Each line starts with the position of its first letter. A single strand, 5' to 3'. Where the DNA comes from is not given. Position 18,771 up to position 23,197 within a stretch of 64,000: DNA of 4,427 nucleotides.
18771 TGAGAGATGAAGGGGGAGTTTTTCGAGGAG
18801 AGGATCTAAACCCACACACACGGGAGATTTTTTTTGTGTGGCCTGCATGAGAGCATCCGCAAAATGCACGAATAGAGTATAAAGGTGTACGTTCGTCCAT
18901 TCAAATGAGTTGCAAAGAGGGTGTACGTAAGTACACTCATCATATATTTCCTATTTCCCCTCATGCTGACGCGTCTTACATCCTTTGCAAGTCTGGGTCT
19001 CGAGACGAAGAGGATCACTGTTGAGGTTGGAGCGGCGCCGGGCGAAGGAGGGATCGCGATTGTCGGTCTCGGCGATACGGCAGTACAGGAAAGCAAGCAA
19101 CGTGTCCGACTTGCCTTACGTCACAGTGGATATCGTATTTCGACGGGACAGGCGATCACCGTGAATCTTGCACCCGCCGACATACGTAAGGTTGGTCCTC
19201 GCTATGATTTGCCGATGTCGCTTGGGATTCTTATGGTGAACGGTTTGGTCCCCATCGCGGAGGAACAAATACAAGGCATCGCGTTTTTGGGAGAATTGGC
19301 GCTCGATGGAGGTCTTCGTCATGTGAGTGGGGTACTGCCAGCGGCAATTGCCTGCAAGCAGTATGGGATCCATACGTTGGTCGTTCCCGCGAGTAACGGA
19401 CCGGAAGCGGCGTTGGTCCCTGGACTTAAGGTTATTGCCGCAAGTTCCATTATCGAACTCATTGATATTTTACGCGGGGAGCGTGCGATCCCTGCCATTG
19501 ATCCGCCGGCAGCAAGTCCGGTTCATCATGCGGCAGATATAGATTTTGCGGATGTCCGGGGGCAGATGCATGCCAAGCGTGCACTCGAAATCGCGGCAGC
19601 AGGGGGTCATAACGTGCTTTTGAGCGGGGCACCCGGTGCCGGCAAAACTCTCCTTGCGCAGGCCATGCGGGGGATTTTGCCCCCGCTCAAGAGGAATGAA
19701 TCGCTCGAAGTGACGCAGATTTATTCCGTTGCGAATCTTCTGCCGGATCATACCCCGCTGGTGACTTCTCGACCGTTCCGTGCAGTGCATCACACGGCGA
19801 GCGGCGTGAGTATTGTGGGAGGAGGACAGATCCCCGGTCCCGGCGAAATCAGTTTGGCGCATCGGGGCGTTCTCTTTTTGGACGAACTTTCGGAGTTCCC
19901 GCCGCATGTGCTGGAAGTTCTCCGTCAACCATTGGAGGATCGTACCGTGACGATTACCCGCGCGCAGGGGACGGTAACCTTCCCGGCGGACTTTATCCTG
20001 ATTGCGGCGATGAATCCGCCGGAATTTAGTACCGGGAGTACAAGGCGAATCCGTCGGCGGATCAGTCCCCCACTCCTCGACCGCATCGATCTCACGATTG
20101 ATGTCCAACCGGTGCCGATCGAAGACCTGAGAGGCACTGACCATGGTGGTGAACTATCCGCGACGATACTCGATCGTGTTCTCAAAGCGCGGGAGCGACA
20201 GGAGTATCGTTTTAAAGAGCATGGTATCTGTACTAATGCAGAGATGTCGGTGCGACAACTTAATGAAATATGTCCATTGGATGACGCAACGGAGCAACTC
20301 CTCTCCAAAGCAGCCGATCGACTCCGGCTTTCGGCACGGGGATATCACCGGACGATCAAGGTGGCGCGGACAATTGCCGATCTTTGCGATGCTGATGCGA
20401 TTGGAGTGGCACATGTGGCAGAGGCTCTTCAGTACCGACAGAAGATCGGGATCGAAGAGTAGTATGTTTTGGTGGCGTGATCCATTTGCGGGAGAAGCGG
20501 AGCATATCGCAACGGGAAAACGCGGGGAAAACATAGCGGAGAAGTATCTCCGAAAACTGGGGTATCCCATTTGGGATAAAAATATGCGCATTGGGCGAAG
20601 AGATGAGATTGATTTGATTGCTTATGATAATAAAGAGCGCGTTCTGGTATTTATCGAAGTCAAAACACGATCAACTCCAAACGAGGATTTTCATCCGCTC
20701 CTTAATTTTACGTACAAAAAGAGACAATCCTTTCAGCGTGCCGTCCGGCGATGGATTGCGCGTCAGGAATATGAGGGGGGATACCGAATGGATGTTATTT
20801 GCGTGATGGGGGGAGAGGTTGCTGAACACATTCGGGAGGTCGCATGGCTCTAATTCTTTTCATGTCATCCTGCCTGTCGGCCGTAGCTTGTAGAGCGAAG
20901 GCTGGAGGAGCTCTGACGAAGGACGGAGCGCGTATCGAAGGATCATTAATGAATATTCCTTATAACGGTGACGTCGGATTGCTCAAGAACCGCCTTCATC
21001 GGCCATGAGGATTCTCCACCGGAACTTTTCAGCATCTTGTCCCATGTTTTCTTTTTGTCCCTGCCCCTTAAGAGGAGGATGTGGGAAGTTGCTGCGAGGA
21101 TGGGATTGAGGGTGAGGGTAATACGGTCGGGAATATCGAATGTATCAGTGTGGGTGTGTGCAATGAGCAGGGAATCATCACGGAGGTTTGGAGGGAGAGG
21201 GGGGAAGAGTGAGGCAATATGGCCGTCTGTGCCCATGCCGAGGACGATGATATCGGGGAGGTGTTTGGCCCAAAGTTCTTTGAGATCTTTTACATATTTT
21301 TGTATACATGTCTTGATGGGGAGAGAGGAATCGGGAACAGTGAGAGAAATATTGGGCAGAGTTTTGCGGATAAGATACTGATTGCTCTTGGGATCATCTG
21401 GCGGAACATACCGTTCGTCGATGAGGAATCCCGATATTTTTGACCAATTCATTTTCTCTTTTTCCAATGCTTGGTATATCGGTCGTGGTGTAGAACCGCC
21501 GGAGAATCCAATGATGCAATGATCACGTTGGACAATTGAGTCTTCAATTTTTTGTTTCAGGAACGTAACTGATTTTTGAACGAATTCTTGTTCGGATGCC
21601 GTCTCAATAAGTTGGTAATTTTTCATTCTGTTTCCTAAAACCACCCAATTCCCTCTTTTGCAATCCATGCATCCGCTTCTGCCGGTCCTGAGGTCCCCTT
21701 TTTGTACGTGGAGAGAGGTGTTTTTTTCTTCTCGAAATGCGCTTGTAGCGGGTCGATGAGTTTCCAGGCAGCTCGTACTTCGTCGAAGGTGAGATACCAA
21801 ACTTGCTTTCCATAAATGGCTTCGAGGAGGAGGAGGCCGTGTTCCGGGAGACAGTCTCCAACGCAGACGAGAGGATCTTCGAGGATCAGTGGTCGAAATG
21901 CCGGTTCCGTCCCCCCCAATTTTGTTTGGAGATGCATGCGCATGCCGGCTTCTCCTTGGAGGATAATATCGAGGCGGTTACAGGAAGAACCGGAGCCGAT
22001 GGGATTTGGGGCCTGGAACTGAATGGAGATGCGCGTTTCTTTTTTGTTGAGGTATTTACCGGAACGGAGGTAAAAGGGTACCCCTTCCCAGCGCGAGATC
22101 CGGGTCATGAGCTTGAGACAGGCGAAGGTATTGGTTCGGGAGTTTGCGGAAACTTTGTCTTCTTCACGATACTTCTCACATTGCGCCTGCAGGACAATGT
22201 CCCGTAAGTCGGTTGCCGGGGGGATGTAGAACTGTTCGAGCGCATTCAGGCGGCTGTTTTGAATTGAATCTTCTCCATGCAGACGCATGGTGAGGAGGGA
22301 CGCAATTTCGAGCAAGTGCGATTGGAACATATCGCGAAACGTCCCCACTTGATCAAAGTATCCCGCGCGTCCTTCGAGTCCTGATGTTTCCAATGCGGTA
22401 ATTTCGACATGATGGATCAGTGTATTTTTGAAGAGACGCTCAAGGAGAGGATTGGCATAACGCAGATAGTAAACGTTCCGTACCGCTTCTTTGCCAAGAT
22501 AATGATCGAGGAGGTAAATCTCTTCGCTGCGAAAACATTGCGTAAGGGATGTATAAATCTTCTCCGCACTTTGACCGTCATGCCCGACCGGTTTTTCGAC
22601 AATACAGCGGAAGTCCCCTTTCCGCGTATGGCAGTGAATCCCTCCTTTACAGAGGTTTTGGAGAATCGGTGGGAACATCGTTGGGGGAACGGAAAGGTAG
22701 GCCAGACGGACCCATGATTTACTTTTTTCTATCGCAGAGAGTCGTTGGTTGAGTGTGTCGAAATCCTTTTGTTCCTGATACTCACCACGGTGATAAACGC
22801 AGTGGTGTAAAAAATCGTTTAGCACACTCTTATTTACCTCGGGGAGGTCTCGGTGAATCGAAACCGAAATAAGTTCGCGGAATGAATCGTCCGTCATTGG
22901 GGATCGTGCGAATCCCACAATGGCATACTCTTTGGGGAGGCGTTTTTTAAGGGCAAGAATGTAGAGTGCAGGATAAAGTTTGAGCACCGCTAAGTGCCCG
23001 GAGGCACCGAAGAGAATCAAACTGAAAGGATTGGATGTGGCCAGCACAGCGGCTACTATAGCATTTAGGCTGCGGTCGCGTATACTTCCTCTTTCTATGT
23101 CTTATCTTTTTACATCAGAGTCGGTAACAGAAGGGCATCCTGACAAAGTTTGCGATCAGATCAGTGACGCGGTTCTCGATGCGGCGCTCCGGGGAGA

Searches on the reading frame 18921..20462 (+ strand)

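Call 105: search_protein_families(library=pfam, proteins=[window:18921-20462:+], max_evalue=0.00001)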
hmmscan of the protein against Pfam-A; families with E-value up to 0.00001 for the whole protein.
window:18921-20462:+ (513 aa): 7 families
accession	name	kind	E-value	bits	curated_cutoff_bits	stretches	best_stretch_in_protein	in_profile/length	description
PF01078.27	Mg_chelatase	-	2.2e-75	253.1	20.3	1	208-401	1-205/207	Magnesium chelatase, subunit ChlI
PF13541.12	ChlI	-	1.7e-35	122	27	1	34-159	1-121/121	Subunit ChlI of Mg-chelatase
PF13335.12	Mg_chelatase_C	-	6.8e-32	110.4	26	1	411-506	2-94/94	Magnesium chelatase, subunit ChlI C-terminal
PF07728.20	AAA_5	-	2.1e-12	47.6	22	1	231-388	1-138/139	AAA domain (dynein-related subfamily)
PF00493.29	MCM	-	7.4e-09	35.5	23.3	1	308-395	115-204/224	MCM P-loop domain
PF00158.32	Sigma54_activat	-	1.9e-08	34.7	20.2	1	219-367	12-144/168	Sigma-54 interaction domain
PF05496.18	RuvB_N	-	4.4e-06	27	27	0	311-391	81-155/159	Holliday junction DNA helicase RuvB P-loop domain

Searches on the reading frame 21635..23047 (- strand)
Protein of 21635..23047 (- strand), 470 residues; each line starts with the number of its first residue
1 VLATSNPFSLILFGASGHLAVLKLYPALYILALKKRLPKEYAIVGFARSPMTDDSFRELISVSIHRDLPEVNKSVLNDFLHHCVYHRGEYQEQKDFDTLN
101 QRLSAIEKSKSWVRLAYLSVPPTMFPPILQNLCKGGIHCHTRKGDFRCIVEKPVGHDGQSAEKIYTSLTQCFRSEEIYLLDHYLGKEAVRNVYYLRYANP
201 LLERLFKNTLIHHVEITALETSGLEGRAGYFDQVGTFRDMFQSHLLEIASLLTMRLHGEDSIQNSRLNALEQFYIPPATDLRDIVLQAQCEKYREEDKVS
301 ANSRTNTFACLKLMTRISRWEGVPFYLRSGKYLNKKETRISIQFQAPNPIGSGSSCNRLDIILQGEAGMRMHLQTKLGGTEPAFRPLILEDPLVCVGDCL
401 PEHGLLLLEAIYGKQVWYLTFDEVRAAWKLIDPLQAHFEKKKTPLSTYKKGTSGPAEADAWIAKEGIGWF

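Call 105: search_protein_families(library=pfam, proteins=[window:21635-23047:-], max_evalue=0.00001)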
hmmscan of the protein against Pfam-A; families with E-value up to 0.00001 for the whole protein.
window:21635-23047:- (470 aa): 2 families
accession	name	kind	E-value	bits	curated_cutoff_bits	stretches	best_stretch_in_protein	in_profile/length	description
PF02781.21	G6PD_C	-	7.2e-61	206.3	27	1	194-469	2-295/296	Glucose-6-phosphate dehydrogenase, C-terminal domain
PF00479.28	G6PD_N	-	1.9e-49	169.2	22.1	1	11-191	1-183/183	Glucose-6-phosphate dehydrogenase, NAD binding domain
